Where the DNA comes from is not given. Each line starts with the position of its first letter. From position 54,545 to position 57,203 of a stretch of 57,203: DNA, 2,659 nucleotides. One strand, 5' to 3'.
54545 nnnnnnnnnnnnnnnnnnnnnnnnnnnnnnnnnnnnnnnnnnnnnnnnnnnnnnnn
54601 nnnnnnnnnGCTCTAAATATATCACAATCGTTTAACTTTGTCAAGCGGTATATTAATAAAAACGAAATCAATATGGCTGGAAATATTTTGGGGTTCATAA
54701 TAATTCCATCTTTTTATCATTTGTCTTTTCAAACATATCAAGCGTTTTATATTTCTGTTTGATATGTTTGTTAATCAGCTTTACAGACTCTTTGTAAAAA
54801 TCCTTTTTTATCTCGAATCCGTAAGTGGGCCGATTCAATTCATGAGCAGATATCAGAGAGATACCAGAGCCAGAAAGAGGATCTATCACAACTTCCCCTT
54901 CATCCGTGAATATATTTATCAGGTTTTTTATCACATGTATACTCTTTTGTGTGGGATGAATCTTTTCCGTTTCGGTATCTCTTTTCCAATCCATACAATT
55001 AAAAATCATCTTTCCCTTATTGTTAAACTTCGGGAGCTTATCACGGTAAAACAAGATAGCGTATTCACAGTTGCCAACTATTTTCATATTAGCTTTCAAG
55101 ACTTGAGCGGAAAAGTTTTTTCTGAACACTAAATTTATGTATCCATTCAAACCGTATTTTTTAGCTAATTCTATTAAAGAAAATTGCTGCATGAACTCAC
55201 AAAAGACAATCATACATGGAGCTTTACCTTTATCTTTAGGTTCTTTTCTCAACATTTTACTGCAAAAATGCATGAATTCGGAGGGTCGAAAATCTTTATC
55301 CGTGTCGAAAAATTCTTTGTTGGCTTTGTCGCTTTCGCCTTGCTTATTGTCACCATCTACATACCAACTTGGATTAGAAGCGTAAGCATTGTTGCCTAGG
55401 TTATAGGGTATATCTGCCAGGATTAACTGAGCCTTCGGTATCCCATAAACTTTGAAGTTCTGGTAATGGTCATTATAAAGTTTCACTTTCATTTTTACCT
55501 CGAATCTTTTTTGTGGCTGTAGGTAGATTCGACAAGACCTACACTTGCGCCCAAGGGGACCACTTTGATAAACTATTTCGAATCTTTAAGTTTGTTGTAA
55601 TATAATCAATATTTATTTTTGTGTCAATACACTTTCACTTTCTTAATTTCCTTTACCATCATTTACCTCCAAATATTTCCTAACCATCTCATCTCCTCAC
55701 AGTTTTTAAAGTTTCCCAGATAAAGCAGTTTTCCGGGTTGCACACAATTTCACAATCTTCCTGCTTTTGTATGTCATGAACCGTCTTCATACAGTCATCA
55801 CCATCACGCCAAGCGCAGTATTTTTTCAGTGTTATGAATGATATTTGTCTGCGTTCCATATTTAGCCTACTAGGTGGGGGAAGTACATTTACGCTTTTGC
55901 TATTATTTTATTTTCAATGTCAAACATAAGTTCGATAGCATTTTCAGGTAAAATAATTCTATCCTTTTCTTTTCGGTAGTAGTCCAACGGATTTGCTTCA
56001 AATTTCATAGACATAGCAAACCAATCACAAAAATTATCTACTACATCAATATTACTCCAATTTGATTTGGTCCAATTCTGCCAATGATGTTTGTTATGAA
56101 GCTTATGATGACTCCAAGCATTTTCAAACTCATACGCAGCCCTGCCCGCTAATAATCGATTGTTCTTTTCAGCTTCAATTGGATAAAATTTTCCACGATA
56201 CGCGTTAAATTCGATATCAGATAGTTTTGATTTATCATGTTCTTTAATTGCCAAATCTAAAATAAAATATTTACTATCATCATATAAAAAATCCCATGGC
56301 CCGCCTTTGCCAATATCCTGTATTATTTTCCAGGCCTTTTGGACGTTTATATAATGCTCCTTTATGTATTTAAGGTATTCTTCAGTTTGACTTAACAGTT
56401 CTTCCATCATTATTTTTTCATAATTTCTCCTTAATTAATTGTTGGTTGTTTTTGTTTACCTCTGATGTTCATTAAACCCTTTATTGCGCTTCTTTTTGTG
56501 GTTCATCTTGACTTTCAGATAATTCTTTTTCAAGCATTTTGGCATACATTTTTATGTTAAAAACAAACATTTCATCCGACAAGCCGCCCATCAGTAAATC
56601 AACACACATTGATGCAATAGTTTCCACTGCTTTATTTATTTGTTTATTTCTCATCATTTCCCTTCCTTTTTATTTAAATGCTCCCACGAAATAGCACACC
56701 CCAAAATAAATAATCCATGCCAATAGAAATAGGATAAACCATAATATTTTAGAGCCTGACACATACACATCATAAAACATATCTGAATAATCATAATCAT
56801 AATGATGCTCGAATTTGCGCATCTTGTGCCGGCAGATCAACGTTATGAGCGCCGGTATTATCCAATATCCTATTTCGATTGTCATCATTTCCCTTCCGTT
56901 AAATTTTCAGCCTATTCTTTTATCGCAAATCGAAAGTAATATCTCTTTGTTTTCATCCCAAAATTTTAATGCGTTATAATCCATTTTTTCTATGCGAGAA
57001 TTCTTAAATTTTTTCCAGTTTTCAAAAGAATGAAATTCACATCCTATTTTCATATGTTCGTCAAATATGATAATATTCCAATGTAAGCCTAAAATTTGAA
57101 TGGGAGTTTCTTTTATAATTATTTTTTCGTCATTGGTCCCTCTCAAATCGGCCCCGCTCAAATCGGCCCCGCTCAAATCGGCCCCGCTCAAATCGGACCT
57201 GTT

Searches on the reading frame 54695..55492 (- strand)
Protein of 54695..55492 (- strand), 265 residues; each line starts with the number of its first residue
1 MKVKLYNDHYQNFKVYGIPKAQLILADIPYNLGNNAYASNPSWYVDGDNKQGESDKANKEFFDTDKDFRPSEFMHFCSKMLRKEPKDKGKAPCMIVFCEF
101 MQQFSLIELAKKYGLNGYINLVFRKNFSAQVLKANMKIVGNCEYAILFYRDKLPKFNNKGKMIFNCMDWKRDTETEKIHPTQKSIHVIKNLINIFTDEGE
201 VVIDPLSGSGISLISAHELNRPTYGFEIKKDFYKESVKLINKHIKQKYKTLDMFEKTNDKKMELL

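Call 56: search_protein_families(library=phrogs, proteins=[window:54695-55492:-], max_evalue=0.001)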
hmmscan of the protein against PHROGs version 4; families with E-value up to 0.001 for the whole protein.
window:54695-55492:- (265 aa): 8 families
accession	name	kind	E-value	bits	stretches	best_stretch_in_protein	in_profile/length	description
phrog_67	-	other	8.2e-36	125.3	1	1-251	122-354/743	DNA methyltransferase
phrog_3008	-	other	1.8e-16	61.1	1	168-262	134-233/244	DNA methyltransferase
phrog_18293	-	other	3.1e-15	57.1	1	174-248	41-115/119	methyltransferase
phrog_498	-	other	1.6e-12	47.8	1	169-253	348-432/633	DNA methyltransferase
phrog_16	-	DNA, RNA and nucleotide metabolism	1e-09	38.2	1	170-260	839-928/986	DNA helicase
phrog_23085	-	unknown function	7.6e-08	33.1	1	163-238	28-103/138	-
phrog_6952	-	other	1e-06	29.7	1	179-245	114-180/181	DNA methyltransferase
phrog_23148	-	unknown function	0.00034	21.7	1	168-230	74-136/165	-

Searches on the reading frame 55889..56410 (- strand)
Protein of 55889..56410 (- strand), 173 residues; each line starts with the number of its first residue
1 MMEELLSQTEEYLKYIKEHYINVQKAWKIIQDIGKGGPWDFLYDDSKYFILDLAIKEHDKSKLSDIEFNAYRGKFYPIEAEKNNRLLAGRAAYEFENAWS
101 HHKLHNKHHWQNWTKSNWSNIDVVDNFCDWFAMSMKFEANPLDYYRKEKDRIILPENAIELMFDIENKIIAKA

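Call 30: find_encoding_contigs(protein=window:55889-56410:-, flank=4000, max_places=10)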
Protein window:55889-56410:- (173 aa): no gene with exactly this product is on record in the collection.

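Call 56: search_protein_families(library=phrogs, proteins=[window:55889-56410:-], max_evalue=0.001)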
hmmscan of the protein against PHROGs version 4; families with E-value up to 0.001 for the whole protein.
window:55889-56410:- (173 aa): 1 family
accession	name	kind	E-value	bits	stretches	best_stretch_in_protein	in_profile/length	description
phrog_20637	-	unknown function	4.8e-05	24.3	0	11-170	4-162/174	-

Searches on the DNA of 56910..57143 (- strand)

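Call 40: search_dna_similar(query=L007:3230-4507:+, collection=phages, mode=near, max_rows=60, rows=spread)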
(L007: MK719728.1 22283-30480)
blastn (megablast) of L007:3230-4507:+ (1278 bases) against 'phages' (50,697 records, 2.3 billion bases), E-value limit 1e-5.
Records with a match: 116; places in all: 1154; records where one place covers at least 80% of the query: 78.
Best place of each record, by identity: >=99% 14; 95-99% 100; 90-95% 1; 80-90% 1.
By first word of the organism name: Rheinheimera 115; Bordetella 1.
By host as written in the record: Rheinheimera sp. BAL341 115; Bordetella avium 1.
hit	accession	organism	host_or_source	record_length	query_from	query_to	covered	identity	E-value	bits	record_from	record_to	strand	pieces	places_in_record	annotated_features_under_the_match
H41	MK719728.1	Rheinheimera phage vB_RspM_Barba17S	Rheinheimera sp. BAL341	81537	1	1278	100%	100.0%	0e+0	2361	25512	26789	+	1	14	pentapeptide | hypothetical protein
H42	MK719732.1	Rheinheimera phage vB_RspM_Barba20S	Rheinheimera sp. BAL341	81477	1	1278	100%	98.1%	0e+0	2818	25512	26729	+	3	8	pentapeptide | hypothetical protein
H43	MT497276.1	Rheinheimera phage vB_RspM_barba_13-4A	Rheinheimera sp. BAL341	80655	1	1278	100%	98.1%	0e+0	2818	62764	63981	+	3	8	pentapeptide | hypothetical protein (x3)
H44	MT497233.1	Rheinheimera phage vB_RspM_barba_10-9F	Rheinheimera sp. BAL341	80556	1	1278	100%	98.1%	0e+0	2818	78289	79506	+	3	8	pentapeptide | hypothetical protein (x3)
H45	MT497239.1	Rheinheimera phage vB_RspM_barba_12-6A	Rheinheimera sp. BAL341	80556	1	1278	100%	98.1%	0e+0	2818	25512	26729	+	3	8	pentapeptide | hypothetical protein (x3)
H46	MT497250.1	Rheinheimera phage vB_RspM_barba_12-7B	Rheinheimera sp. BAL341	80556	1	1278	100%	98.1%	0e+0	2818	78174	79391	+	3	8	pentapeptide | hypothetical protein (x3)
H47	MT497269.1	Rheinheimera phage vB_RspM_barba_12-9C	Rheinheimera sp. BAL341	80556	1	1278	100%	98.1%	0e+0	2818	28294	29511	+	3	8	pentapeptide | hypothetical protein (x3)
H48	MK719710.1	Rheinheimera phage Barba5S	Rheinheimera sp. BAL341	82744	1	1278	100%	97.8%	0e+0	2796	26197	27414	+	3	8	pentapeptide | hypothetical protein (x2)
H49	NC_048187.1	Rheinheimera phage Barba5S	Rheinheimera sp. BAL341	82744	1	1278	100%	97.8%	0e+0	2796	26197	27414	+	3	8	pentapeptide | hypothetical protein (x2)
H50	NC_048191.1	Rheinheimera phage Barba21A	Rheinheimera sp. BAL341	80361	1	1278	100%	97.6%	0e+0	2576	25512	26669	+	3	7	pentapeptide | hypothetical protein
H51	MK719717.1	Rheinheimera phage vB_RspM_Barba10S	Rheinheimera sp. BAL341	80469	1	1278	100%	97.5%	0e+0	2570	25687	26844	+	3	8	pentapeptide | hypothetical protein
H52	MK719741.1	Rheinheimera phage vB_RspM_Barba25S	Rheinheimera sp. BAL341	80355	1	1278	100%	97.5%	0e+0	2761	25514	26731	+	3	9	pentapeptide | hypothetical protein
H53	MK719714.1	Rheinheimera phage Barba8S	Rheinheimera sp. BAL341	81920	1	1278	100%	97.4%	0e+0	2755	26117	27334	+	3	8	pentapeptide | hypothetical protein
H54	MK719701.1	Rheinheimera phage vB_RspM_Barba1A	Rheinheimera sp. BAL341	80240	1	1278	100%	97.4%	0e+0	2560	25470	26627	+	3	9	pentapeptide | hypothetical protein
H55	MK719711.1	Rheinheimera phage vB_RspM_Barba6A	Rheinheimera sp. BAL341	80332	1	1278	100%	97.4%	0e+0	2755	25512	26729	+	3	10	pentapeptide | hypothetical protein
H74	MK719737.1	Rheinheimera phage vB_RspM_Barba23A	Rheinheimera sp. BAL341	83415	1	1278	100%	97.3%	0e+0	2344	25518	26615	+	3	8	pentapeptide | hypothetical protein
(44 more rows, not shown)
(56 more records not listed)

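Call 41: search_dna_similar(query=L003:3290-4588:+, collection=phages, mode=near, max_rows=60)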
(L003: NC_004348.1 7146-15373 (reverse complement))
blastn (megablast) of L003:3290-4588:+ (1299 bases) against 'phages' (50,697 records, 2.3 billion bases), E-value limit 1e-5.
Records with a match: 163; places in all: 236; records where one place covers at least 80% of the query: 16.
Best place of each record, by identity: >=99% 12; 95-99% 20; 90-95% 60; 80-90% 71.
By first word of the organism name: Salmonella 79; Escherichia 48; Enterobacteria 18; Edwardsiella 4; Lambdavirus 3; Stx1a-converting 3; Lederbergvirus 2; Stx2a-converting 2; Shigella 2; Campylobacter 1; and 1 more.
By host as written in the record: - 32; Escherichia coli 19; Salmonella sp. 14; Salmonella enterica subsp. enterica serovar Typhimurium 13; Salmonella enterica subsp. enterica 5; Salmonella typhimurium 5; Salmonella enterica subsp. enterica serovar Anatum 4; Escherichia coli str. K-12 substr. MG1655 4; and 46 more.
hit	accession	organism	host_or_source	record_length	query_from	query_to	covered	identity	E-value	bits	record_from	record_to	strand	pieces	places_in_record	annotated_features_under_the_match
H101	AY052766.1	Salmonella phage ST64T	-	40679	1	1299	100%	100.0%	0e+0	2399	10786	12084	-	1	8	orf-232: Orf-232 | ral: Ral | 17: 17 | 24: 24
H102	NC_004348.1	Salmonella phage ST64T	Salmonella enterica subsp. enterica ...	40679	1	1299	100%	100.0%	0e+0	2399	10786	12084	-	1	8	hypothetical protein | ral: restriction alleviation ral | superinfection exclusion | antitermination protein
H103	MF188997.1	Salmonella phage vB_SalP_PM43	Salmonella enterica serovar Typhimurium ...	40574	1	1299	100%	99.5%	0e+0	2384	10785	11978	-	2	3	pentapeptide repeat family protein | antirestriction protein | superinfection exclusion protein | antitermination protein N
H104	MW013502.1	Salmonella phage L cI-40 13-am43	Salmonella enterica enterica sv ...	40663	1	1299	100%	98.8%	0e+0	2302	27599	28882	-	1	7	pentapeptide repeat family protein | raI: antirestriction protein | hypothetical protein | antitermination protein N | terminator (x6)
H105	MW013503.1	Salmonella phage L cII-101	Salmonella enterica enterica sv ...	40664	1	1299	100%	98.8%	0e+0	2302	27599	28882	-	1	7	pentapeptide repeat family protein | raI: antirestriction protein | hypothetical protein | antitermination protein N | terminator (x6)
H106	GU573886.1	Salmonella phage ST160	Salmonella enterica serovar Typhimurium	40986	1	1299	100%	98.6%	0e+0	2285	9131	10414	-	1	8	unknown | ral: Ral | gp17: Gp17 | gp24: Gp24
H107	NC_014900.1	Salmonella phage ST160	Salmonella enterica serovar Typhimurium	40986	1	1299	100%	98.6%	0e+0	2285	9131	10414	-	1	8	hypothetical protein | ral: restriction alleviation ral | gp17: superinfection exclusion | gp24: Gp24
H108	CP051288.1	Salmonella phage ST-29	Salmonella enterica subsp. enterica ...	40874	1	1299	97%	97.3%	0e+0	2136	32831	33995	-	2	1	record has no annotation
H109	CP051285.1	Salmonella phage ST-32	Salmonella enterica subsp. enterica ...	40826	1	1299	89%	99.7%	0e+0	2119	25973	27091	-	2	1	record has no annotation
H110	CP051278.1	Salmonella phage ST-87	Salmonella enterica subsp. enterica ...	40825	1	1299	89%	99.4%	0e+0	2103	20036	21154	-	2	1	record has no annotation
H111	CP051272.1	Salmonella phage SW-70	Salmonella enterica subsp. enterica ...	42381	1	1299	89%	99.4%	0e+0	2101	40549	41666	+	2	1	record has no annotation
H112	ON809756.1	Salmonella phage Salfasec13b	Salmonella enterica subsp. enterica ...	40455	85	1299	94%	94.6%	0e+0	2238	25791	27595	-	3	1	pentapeptide repeat protein | hypothetical protein (x4) | restriction alleviation ral | superinfection exclusion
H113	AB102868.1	Enterobacteria phage ST104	Salmonella typhimurium DT104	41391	85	1299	94%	94.5%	0e+0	2227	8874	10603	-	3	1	orf19: ORF19 | orf18: ORF18 | ral: Ral | 17: 17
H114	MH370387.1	Salmonella phage S149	Salmonella enterica serotype ...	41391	85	1299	94%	94.5%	0e+0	2227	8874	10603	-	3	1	pentapeptide repeat family protein | hypothetical protein (x2) | putative antirestriction ral protein | superinfection exclusion protein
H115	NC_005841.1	Enterobacteria phage ST104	Salmonella typhimurium DT104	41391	85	1299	94%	94.5%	0e+0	2227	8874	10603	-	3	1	orf19: pentapeptide repeat-containing protein | orf18: ORF18 | ral: restriction alleviation ral | 17: superinfection exclusion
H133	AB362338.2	Salmonella phage P22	Salmonella enterica subsp. enterica ...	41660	85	1299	44%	94.5%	2e-131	887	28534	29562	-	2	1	hypothetical protein (x2) | ral: antirestriction protein | 17: superinfection exclusion protein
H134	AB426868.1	Salmonella phage P22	Salmonella enterica subsp. enterica ...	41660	85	1299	44%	94.5%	2e-131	887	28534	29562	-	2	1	ORF78: hypothetical protein | ORF87: hypothetical protein | ral: antirestriction protein | 17: superinfection exclusion protein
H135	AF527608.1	Salmonella phage P22-pbi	Salmonella enteria serovar typhimurium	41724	85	1299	44%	94.5%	2e-131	887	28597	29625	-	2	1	orf78: Orf78 protein | orf87: Orf87 protein | ral: Ral protein | 17: gene 17 protein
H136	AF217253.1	Salmonella phage P22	-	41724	85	1299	44%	94.5%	2e-131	887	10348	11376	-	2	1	ORF78: ORF78 | ORF67: ORF67 | ral: antirestriction protein | 17: superinfection exclusion protein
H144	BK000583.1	Salmonella phage P22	Salmonella enterica subsp. enterica ...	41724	85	1299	44%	94.5%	2e-131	887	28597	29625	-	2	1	orf78: unknown | orf87: unknown | ral: Ral | 17: unknown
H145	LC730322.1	Salmonella phage P22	Salmonella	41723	85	1299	44%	94.5%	2e-131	887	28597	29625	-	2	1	record has no annotation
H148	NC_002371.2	Salmonella phage P22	Salmonella enterica subsp. enterica ...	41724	85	1299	44%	94.5%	2e-131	887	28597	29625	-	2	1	orf78: hypothetical protein | orf87: hypothetical protein | ral: restriction alleviation ral | 17: superinfection exclusion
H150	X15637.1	Salmonella phage P22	-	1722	123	1299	41%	94.2%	1e-112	823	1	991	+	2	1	unnamed protein product; orf 87 (AA 1-87) | unnamed protein product; orf 78 (AA 1-78) | unnamed protein product; ral gene product (AA 1-64) | unnamed protein product; gene 17 product (AA 1-103)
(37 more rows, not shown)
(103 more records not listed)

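Call 101: get_annotated_region(hit=H74, flank=0)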
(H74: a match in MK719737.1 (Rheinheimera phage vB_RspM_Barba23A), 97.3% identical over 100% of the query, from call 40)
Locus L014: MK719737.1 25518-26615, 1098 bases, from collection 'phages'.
description: Rheinheimera phage vB_RspM_Barba23A, complete genome.
organism: Rheinheimera phage vB_RspM_Barba23A (NCBI taxid 2565667)
taxonomy: Viruses; Duplodnaviria; Heunggongvirae; Uroviricota; Caudoviricetes; Barbavirus; Barbavirus barba18A
host: Rheinheimera sp. BAL341; source: -; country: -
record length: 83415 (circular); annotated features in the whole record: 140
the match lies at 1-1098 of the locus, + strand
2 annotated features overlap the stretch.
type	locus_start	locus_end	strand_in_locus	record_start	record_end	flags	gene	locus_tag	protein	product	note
CDS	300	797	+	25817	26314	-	-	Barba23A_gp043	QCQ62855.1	pentapeptide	annotation based on sequence similarity to NCBI WP_064582647.1 and Pfam PF00805.22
CDS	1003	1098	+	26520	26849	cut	-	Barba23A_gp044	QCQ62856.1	hypothetical protein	annotation based on sequence similarity to NCBI ARK07580.2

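Call 102: get_annotated_region(hit=H42, flank=0)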
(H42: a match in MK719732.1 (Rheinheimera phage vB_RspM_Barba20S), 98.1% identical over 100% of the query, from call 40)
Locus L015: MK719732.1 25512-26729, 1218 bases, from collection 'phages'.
description: Rheinheimera phage vB_RspM_Barba20S, complete genome.
organism: Rheinheimera phage vB_RspM_Barba20S (NCBI taxid 2565662)
taxonomy: Viruses; Duplodnaviria; Heunggongvirae; Uroviricota; Caudoviricetes; Barbavirus; Barbavirus barba5S
host: Rheinheimera sp. BAL341; source: -; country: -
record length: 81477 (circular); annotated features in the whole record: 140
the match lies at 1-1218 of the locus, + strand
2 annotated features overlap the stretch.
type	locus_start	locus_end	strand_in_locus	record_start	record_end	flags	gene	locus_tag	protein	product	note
CDS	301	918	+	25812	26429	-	-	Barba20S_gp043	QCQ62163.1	pentapeptide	annotation based on sequence similarity to NCBI WP_064582647.1 and Pfam PF00805.22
CDS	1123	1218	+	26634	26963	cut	-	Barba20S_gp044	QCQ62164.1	hypothetical protein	annotation based on sequence similarity to NCBI ARK07580.2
